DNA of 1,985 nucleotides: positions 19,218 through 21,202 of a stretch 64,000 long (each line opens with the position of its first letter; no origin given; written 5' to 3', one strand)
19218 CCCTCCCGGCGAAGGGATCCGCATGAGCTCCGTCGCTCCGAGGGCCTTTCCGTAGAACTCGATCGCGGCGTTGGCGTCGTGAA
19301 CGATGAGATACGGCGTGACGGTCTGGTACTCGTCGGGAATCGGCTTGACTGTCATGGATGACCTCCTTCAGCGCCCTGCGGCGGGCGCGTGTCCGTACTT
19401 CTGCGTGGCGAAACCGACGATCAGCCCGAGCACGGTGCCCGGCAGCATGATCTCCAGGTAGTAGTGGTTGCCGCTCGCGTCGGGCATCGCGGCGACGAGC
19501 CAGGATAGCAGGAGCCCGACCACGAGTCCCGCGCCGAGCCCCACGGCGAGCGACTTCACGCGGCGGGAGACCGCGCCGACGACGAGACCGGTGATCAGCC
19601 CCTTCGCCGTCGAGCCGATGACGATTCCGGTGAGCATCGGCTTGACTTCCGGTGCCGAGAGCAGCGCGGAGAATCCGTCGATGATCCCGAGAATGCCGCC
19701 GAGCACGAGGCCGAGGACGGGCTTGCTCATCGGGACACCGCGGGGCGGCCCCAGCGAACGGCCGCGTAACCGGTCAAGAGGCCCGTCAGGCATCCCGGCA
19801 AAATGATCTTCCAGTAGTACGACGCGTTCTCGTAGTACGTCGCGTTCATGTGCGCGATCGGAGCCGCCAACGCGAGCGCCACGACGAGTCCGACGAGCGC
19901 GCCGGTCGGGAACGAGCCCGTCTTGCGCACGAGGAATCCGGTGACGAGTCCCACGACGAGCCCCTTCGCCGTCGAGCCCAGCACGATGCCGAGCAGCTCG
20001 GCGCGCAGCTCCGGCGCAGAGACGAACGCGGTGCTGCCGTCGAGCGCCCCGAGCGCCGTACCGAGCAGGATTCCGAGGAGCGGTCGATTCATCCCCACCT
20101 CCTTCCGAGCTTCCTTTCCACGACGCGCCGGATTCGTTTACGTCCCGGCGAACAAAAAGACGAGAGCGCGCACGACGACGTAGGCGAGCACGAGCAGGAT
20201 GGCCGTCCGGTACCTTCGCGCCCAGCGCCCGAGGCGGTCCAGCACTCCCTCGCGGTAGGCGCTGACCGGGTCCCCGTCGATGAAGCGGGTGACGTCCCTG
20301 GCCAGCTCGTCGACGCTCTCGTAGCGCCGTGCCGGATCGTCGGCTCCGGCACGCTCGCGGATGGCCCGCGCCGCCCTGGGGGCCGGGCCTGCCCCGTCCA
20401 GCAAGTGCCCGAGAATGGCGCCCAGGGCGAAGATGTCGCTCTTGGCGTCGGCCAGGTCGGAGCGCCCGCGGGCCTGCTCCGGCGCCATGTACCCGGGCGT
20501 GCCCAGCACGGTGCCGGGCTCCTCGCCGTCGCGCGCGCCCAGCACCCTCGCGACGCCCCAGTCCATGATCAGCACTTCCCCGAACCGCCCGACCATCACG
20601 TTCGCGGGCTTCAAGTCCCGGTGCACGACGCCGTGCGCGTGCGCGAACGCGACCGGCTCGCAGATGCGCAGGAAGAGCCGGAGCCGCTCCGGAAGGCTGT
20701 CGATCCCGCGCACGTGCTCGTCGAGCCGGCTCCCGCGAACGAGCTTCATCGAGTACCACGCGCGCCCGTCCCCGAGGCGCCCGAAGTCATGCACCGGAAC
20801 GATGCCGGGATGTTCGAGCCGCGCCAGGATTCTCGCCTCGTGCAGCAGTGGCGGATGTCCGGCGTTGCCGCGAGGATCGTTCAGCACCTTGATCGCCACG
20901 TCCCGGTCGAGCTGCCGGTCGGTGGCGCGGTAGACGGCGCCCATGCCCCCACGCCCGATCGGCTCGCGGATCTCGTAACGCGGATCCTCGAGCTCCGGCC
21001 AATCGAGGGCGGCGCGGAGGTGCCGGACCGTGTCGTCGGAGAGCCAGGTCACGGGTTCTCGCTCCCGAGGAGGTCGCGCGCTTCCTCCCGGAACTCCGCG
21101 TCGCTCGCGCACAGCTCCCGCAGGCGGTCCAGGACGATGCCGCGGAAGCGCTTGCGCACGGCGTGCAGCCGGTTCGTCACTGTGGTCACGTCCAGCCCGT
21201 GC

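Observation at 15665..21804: Seven-gene minus-strand operon linking an ECF sigma factor / Ser-Thr kinase pair to a C39-peptidase ABC exporter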

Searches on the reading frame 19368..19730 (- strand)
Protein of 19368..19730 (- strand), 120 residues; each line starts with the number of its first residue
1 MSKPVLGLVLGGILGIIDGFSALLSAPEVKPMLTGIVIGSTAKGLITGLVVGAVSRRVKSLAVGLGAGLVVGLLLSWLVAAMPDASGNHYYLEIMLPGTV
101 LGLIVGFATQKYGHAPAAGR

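Call 4: search_protein_families(library=pfam, proteins=[window:19368-19730:-], max_evalue=0.01)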
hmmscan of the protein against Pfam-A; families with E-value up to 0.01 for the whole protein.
window:19368-19730:- (120 aa): 0 families

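Call 5: search_protein_families(library=ncbifam, proteins=[window:19368-19730:-], max_evalue=0.01)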
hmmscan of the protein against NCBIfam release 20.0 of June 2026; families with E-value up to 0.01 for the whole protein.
window:19368-19730:- (120 aa): 0 families

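Call 33: find_homologous_proteins(query=window:19368-19730:-, max_evalue=0.001)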
Query window:19368-19730:- (120 aa): 1819 proteins with E <= 0.001 among 3325 candidates; the best 120 are listed.
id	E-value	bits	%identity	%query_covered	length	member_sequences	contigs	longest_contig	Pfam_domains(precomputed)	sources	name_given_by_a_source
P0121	2.4e-59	216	89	100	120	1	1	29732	-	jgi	jgi:hypothetical protein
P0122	1.5e-58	214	90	98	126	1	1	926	-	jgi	jgi:hypothetical protein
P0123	3.1e-50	187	71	100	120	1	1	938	-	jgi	jgi:hypothetical protein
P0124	3.9e-47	177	70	100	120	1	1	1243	-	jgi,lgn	jgi:hypothetical protein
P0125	4.3e-46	174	68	98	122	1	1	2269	-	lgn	-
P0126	1.7e-45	172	67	97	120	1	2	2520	-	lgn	-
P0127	1.2e-42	163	68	98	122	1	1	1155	-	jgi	jgi:hypothetical protein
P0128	8.4e-42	160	68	98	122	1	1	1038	-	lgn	-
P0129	7.8e-41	157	66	100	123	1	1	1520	-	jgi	jgi:hypothetical protein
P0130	3.1e-40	155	67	98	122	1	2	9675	-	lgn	-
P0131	3.3e-40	155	67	78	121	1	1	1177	-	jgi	jgi:hypothetical protein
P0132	5.5e-40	154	68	79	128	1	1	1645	-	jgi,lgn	jgi:hypothetical protein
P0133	5.8e-40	154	68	94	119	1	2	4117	-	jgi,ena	-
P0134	6.7e-40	154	67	78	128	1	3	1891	-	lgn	-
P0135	6.7e-40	154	68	75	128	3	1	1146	-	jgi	jgi:hypothetical protein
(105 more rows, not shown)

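Call 38: find_related_loci(query=A2, collection=metagenome_contigs, flank=6000)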
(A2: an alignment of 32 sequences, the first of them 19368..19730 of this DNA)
Query A2 (120 aa) in metagenome_contigs; peptide patterns used: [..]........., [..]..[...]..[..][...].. (x = any residue, [..] = any of these).
600 stretches matched a pattern (row limit reached: there are more); 552 encode a relative of the query (tblastn E <= 1e-3); the best 80 are kept; 80 distinct loci.
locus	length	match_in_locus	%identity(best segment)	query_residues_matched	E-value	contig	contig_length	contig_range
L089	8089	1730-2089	64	1-120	9e-46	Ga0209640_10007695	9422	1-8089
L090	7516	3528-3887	61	1-120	1e-43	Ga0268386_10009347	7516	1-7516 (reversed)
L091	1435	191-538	65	1-116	2e-43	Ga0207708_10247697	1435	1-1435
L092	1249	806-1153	65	1-116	6e-44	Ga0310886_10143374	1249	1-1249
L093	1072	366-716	62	1-117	5e-44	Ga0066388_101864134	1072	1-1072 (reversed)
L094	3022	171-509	64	1-113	3e-42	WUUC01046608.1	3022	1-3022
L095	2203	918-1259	65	1-114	2e-42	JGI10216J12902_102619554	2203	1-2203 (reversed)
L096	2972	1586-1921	63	1-112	5e-42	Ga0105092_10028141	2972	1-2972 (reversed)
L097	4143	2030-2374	61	1-115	7e-42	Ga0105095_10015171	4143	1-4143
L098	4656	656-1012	58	1-120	4e-41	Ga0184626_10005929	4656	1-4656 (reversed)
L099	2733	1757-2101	59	1-116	7e-41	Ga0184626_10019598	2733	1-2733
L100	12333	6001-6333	63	1-112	1e-40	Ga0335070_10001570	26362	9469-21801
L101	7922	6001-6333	60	1-112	4e-40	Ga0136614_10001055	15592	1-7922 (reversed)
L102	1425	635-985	63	1-118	2e-40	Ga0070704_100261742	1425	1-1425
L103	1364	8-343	59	1-113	1e-40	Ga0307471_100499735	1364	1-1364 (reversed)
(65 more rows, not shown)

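Call 42: find_encoding_contigs(protein=P0121, flank=10000, max_places=2)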
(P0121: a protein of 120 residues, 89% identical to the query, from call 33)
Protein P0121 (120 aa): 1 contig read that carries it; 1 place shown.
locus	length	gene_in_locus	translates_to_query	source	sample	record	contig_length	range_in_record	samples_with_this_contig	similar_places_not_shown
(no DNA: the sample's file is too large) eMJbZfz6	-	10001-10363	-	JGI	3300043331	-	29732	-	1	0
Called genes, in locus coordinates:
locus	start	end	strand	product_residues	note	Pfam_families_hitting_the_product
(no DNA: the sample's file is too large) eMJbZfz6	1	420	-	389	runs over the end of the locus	PF00364:Biotin_lipoyl (faint), PF25917:BSH_RND, PF25973:BSH_CzcB, PF25954:Beta-barrel_RND_2, PF25975:CzcB_C (weak), PF25989:YknX_C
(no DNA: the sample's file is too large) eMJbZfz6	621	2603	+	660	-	PF02897:Peptidase_S9_N (weak), PF26550:Tricorn_2nd (faint), PF26549:Tricorn_N (weak), PF02129:Peptidase_S15, PF00561:Abhydrolase_1 (weak), PF01738:DLH, PF20434:BD-FAE, PF00326:Peptidase_S9, +1 more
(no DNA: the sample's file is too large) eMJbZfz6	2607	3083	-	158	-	PF08327:AHSA1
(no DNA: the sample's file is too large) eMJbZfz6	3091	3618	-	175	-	PF05163:DinB (weak), PF12867:DinB_2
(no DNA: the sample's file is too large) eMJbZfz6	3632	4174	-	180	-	PF13404:HTH_AsnC-type, PF13412:HTH_24, PF22451:NirdL-like_HTH (weak), PF01037:AsnC_trans_reg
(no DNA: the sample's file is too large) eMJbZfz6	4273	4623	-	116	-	PF20212:DUF6572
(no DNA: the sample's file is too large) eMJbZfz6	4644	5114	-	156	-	PF05163:DinB, PF12867:DinB_2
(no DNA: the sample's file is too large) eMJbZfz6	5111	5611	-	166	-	PF00710:Asparaginase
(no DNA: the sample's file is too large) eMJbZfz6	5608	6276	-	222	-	PF13489:Methyltransf_23, PF08241:Methyltransf_11, PF08242:Methyltransf_12, PF13649:Methyltransf_25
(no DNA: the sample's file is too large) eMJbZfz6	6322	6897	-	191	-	PF04336:ACP_PD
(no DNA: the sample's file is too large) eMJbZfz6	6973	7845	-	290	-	PF01177:Asp_Glu_race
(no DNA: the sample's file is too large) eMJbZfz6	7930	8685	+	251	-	PF04542:Sigma70_r2 (faint)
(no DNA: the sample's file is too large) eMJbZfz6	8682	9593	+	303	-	PF00069:Pkinase, PF07714:PK_Tyr_Ser-Thr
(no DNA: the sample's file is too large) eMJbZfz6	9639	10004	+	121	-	-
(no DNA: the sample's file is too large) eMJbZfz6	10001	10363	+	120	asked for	-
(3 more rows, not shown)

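Call 46: predict_structure(alignment_id=A2)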
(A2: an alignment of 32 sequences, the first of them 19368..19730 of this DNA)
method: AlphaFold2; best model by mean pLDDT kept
length: 120 residues; sequences in the alignment: 32
mean_pLDDT: 85.7   pTM: 0.76
mean pLDDT of the five models: 85.7, 78.9, 78.5, 77.2, 70.0
residues with pLDDT >= 90: 53; 70-90: 59; 50-70: 7; < 50: 1
segments of 3 or more residues with pLDDT < 50: none
pLDDT, mean of each block of 10 residues (from residue 1): 91 91 75 84 93 90 93 88 75 86 92 71
secondary structure, 60 per line:
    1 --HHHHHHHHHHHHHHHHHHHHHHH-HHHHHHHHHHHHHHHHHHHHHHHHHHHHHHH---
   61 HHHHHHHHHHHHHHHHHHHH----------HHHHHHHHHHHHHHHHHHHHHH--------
elements in order: H3-25 H27-57 H61-80 H91-112

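Call 76: find_encoding_contigs(protein=P0130, flank=8000, max_places=2)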
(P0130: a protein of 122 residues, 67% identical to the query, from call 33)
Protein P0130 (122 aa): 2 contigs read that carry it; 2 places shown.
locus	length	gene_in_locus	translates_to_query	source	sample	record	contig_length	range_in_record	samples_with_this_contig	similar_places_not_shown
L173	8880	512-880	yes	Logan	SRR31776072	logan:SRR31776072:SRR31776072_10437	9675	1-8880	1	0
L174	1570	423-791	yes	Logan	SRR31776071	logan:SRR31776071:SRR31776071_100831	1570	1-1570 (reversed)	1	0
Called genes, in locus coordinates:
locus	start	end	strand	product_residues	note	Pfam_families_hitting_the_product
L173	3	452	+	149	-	?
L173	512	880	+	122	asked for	-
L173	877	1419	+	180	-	-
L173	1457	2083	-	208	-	PF04337:DUF480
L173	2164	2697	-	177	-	-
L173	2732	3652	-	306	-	-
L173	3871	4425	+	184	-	-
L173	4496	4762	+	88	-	PF09360:zf-CDGSH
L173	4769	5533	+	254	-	PF02104:SURF1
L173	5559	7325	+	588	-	PF05960:DUF885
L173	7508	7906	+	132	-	PF18917:LiaI-LiaF-like_TM1, PF22570:LiaF-TM, PF18917:LiaI-LiaF-like_TM1 (weak)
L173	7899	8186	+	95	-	-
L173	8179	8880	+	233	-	PF18917:LiaI-LiaF-like_TM1, PF22570:LiaF-TM, PF18917:LiaI-LiaF-like_TM1, PF09922:LiaF-like_C (weak)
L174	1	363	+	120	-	?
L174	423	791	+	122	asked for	-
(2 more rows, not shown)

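Call 81: search_protein_families(library=padloc, proteins=[window:19368-19730:-], max_evalue=0.00001)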
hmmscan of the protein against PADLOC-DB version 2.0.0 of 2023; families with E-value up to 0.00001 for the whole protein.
window:19368-19730:- (120 aa): 0 families

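Call 85: search_protein_representatives(alignment_id=A2)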
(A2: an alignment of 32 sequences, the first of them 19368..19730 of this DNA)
Query: 32 sequences, 120 profile positions. Proteins with E-value up to 0.001 (for the whole library): 699; up to 1e-10: 420; up to 1e-30: 42. The best 150 are listed.
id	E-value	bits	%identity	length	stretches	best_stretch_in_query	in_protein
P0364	2.1e-57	208.4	-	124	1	1-118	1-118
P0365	4.1e-56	204.3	-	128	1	1-117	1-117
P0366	8.6e-46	171.0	-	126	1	1-117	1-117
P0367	2.2e-45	169.7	-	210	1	1-111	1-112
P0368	8.8e-45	167.7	-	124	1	1-118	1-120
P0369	2.4e-44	166.3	-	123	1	1-116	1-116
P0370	3.0e-44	166.0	-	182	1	1-118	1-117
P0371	3.2e-43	162.7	-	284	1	1-116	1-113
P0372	4.1e-43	162.3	-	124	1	1-116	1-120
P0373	4.1e-43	162.3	-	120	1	1-117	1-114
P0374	6.2e-43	161.7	-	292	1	1-117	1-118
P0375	9.1e-43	161.2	-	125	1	1-116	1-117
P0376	2.0e-42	160.1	-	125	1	1-117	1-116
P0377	4.9e-42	158.9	-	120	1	1-116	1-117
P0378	6.9e-42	158.4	-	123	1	1-117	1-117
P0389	1.2e-36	141.5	-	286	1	1-117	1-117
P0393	1.3e-35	138.1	-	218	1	1-117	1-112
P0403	2.5e-31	124.3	-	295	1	1-117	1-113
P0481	6.7e-23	97.1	-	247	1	1-116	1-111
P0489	1.9e-22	95.7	-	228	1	1-117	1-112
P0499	9.8e-22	93.3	-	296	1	1-114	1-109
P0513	7.5e-21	90.5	-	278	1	1-66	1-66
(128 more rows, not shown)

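Call 86: search_protein_families(library=pfam, proteins=[P0371, P0374, P0389, P0403, P0499, P0481, P0367, P0393, P0489, P0513], max_evalue=0.001)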
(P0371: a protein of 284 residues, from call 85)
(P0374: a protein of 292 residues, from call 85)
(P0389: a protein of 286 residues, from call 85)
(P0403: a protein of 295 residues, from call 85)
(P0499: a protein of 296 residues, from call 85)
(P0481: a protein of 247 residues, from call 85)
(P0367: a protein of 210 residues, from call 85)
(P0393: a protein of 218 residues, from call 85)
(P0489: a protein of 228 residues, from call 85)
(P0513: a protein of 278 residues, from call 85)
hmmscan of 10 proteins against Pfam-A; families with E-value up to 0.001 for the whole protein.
P0371 (284 aa): 0 families

P0374 (292 aa): 0 families

P0389 (286 aa): 1 family
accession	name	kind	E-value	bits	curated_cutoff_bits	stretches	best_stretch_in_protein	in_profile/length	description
PF09852.15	DUF2079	-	0.00088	18.9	28.2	1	64-136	263-341/459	Predicted membrane protein (DUF2079)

P0403 (295 aa): 1 family
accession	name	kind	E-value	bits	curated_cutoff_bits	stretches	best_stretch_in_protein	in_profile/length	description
PF08327.17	AHSA1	-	1.3e-17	64.7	22.1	1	143-290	1-122/125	Activator of Hsp90 ATPase homolog 1-like protein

P0499 (296 aa): 1 family
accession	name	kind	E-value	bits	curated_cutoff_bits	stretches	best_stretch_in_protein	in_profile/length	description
PF08768.17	THAP4_heme-bd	-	1.9e-06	28.5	25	1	147-294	2-151/151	THAP4-like, heme-binding beta-barrel domain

P0481 (247 aa): 0 families

P0367 (210 aa): 0 families

P0393 (218 aa): 0 families

P0489 (228 aa): 0 families

P0513 (278 aa): 0 families

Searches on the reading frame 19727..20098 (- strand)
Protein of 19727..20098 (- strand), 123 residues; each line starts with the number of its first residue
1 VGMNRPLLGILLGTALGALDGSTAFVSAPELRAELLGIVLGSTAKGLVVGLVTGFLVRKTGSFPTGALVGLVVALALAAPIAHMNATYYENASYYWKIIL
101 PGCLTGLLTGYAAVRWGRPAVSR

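Call 4: search_protein_families(library=pfam, proteins=[window:19727-20098:-], max_evalue=0.01)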
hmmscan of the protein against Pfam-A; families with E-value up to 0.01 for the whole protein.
window:19727-20098:- (123 aa): 1 family
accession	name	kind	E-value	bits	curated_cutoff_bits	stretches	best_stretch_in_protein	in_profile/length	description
PF13886.12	TM7S3_TM198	-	0.0081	16.3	29.2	0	31-114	47-125/199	TM7S3/TM198-like domain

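Call 5: search_protein_families(library=ncbifam, proteins=[window:19727-20098:-], max_evalue=0.01)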
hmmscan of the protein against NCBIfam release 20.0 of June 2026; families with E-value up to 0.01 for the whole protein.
window:19727-20098:- (123 aa): 0 families

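Call 81: search_protein_families(library=padloc, proteins=[window:19727-20092:-], max_evalue=0.00001)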
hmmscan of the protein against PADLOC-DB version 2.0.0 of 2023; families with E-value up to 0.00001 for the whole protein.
window:19727-20092:- (121 aa): 0 families

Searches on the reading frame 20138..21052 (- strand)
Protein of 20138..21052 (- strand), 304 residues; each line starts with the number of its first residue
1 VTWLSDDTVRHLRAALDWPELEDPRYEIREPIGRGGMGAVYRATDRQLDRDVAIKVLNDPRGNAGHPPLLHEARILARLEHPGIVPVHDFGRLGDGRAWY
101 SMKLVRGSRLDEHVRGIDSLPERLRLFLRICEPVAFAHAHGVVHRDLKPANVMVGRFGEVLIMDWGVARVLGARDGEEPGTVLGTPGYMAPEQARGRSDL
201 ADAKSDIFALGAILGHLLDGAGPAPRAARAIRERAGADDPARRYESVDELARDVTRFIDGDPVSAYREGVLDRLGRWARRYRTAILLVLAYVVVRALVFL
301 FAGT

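Call 4: search_protein_families(library=pfam, proteins=[window:20138-21052:-], max_evalue=0.01)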
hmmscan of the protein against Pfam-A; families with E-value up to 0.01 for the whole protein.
window:20138-21052:- (304 aa): 4 families
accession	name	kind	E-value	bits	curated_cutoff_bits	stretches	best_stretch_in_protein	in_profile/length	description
PF00069.31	Pkinase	-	1.4e-35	123.4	31.7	1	26-231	1-204/263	Protein kinase domain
PF07714.23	PK_Tyr_Ser-Thr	-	2e-20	73.6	23.1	1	28-223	3-204/258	Protein tyrosine and serine/threonine kinase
PF03109.22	ABC1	-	0.00048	19.8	22.9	0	138-171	184-217/244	ABC1 atypical kinase-like domain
PF01636.29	APH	-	0.0073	16.5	23.2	1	123-169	149-198/239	Phosphotransferase enzyme family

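Call 5: search_protein_families(library=ncbifam, proteins=[window:20138-21052:-], max_evalue=0.01)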
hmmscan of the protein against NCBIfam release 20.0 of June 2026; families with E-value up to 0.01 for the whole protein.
window:20138-21052:- (304 aa): 17 families
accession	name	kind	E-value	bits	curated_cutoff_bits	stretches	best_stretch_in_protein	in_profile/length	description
NF033483.0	PknB_PASTA_kin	equivalog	3.6e-56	191.4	450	1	23-223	6-207/563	Stk1 family PASTA domain-containing Ser/Thr kinase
NF009651.0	PRK13184.1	equivalog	7.7e-46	156.5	839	2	25-219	3-226/932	serine/threonine-protein kinase PknD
NF052427.1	StpK7MSMEG_1200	equivalog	2.5e-38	131.9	900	1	25-225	8-210/601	serine/threonine protein kinase StpK7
NF047741.1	antiphage_MADS6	equivalog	1.9e-33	115.9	460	2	121-247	299-427/612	methylation-associated defense system protein kinase MAD6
NF038150.1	lanthi_synth_IV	equivalog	1.9e-31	109.2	650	1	19-240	184-411/851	class IV lanthionine synthetase LanL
TIGR03903.1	TOMM_kin_cyc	equivalog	1.2e-22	79.7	705.75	1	51-217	5-182/1267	TOMM system kinase/cyclase fusion protein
NF033442.0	BREX_PglW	equivalog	5.9e-18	64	990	1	71-258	259-461/1391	BREX system serine/threonine kinase PglW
NF038151.1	lanthi_synth_III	equivalog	1.3e-16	60.2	575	1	15-232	211-437/833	class III lanthionine synthetase LanKC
NF053615.1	SerThrKinAfsKStmc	equivalog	2.8e-15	56.1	1300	1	27-221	16-210/809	protein serine/threonine kinase AfsK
NF043056.1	T4SS_LegK1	equivalog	1.1e-09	37.5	550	1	140-217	208-283/516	Dot/Icm T4SS effector kinase LegK1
NF011464.0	PRK14879.1-7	equivalog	3.1e-07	30.3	246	1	71-169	55-150/221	Kae1-associated kinase Bud32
NF058632.1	SerThrKinPrkT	equivalog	2.7e-06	26.6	280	1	24-155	21-151/322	serine/threonine protein kinase PrkT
NF041408.1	XopAU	subfamily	1.9e-05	24.5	450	1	135-218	342-415/498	XopAU family type III secretion system effector serine/threonine kinase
TIGR03724.2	arch_bud32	equivalog_domain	3.8e-05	23.3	125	1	72-170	43-133/193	KEOPS complex kinase/ATPase Bud32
NF011463.0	PRK14879.1-4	equivalog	0.00014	21.3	188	1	71-169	67-161/237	Kae1-associated kinase Bud32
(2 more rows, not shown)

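Call 81: search_protein_families(library=padloc, proteins=[window:20138-21052:-], max_evalue=0.00001)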
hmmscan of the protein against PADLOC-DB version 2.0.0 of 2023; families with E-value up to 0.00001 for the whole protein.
window:20138-21052:- (304 aa): 33 families (the best 25 are shown)
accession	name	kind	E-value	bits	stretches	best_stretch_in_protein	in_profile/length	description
PDLC04042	PD-T4-6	-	2.9e-59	199.1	1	23-223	8-211/292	-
PDLC04053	PD-T4-6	-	5.9e-58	194.8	1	24-224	9-211/311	-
PDLC04061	PD-T4-6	-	2.2e-52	177.2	1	22-223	14-222/510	-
PDLC04043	PD-T4-6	-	2.1e-51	173.4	1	23-223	14-216/452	-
PDLC04039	PD-T4-6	-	2e-48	163.6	1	25-223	15-214/458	-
PDLC04054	PD-T4-6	-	2.4e-47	160.1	1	26-224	12-213/347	-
PDLC04060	PD-T4-6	-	4.7e-47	159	1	25-223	9-208/486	-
PDLC04138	mad6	-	1.8e-46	157.3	1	24-224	51-256/659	mads_6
PDLC04057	PD-T4-6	-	2.5e-46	156.6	1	24-223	8-209/443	-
PDLC04052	PD-T4-6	-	5.2e-46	155.9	1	24-223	9-215/496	-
PDLC04041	PD-T4-6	-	5.5e-44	149.1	1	26-223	30-233/443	-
PDLC04047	PD-T4-6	-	8.4e-43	144.7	1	25-223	11-211/327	-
PDLC04048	PD-T4-6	-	2.2e-39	133.8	1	24-223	10-211/354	-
PDLC04040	PD-T4-6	-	2.8e-38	130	1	32-223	2-204/547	-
PDLC01088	C3a189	-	3.8e-36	123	1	32-228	5-212/840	kinase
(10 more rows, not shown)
